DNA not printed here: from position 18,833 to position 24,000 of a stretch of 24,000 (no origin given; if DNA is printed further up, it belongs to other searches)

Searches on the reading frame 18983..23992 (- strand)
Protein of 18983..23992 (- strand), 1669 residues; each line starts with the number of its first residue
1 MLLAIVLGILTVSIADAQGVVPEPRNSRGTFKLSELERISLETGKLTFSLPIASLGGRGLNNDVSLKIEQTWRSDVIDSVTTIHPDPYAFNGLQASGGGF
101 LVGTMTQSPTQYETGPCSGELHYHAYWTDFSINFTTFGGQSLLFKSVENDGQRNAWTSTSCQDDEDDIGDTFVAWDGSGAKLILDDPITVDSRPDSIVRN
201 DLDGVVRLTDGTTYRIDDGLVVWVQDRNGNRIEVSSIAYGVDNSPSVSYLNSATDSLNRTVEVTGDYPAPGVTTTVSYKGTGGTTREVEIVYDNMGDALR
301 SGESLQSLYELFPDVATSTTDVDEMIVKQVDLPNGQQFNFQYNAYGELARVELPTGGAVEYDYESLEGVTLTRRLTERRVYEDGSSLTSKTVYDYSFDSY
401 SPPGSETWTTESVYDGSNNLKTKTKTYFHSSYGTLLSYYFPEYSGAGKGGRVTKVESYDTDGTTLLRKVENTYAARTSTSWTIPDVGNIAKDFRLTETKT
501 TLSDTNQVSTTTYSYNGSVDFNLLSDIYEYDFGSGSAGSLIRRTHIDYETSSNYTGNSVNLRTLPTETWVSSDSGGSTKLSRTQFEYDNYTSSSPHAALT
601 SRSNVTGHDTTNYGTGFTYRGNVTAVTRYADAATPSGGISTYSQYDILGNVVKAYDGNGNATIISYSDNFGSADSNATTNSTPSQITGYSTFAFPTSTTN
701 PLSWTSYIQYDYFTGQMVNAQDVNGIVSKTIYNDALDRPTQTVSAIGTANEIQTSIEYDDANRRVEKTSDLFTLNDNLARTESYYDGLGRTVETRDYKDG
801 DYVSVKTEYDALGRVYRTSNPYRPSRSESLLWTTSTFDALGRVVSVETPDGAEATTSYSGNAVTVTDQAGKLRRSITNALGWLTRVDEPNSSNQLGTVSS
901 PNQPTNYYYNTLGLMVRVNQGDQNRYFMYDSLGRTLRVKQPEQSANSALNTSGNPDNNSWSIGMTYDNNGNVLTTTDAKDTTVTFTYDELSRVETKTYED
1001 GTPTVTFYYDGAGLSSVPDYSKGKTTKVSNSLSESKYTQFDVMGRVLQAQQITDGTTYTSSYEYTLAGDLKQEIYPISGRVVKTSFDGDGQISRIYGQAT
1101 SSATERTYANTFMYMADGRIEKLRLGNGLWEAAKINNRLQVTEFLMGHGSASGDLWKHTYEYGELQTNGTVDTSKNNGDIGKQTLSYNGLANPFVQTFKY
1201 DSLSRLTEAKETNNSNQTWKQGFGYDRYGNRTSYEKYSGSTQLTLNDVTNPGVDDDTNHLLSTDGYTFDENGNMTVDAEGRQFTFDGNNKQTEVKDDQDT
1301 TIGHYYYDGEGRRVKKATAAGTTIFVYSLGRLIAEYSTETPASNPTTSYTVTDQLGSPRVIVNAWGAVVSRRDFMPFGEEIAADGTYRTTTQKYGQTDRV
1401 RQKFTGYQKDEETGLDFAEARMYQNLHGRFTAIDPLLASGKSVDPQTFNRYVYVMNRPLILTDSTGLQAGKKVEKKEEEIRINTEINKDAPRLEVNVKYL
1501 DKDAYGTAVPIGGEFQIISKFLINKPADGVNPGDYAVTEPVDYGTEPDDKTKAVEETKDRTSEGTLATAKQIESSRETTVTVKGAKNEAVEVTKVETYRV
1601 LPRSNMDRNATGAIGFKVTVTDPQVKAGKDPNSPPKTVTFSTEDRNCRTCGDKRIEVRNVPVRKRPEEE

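Call 44: search_protein_families(library=pfam, proteins=[window:18983-23992:-], max_evalue=0.01)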
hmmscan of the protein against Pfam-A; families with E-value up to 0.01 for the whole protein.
window:18983-23992:- (1669 aa): 1 family
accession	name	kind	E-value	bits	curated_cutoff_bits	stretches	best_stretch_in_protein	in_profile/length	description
PF05593.20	RHS_repeat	-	6e-09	36.5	22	1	966-1002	1-37/38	RHS Repeat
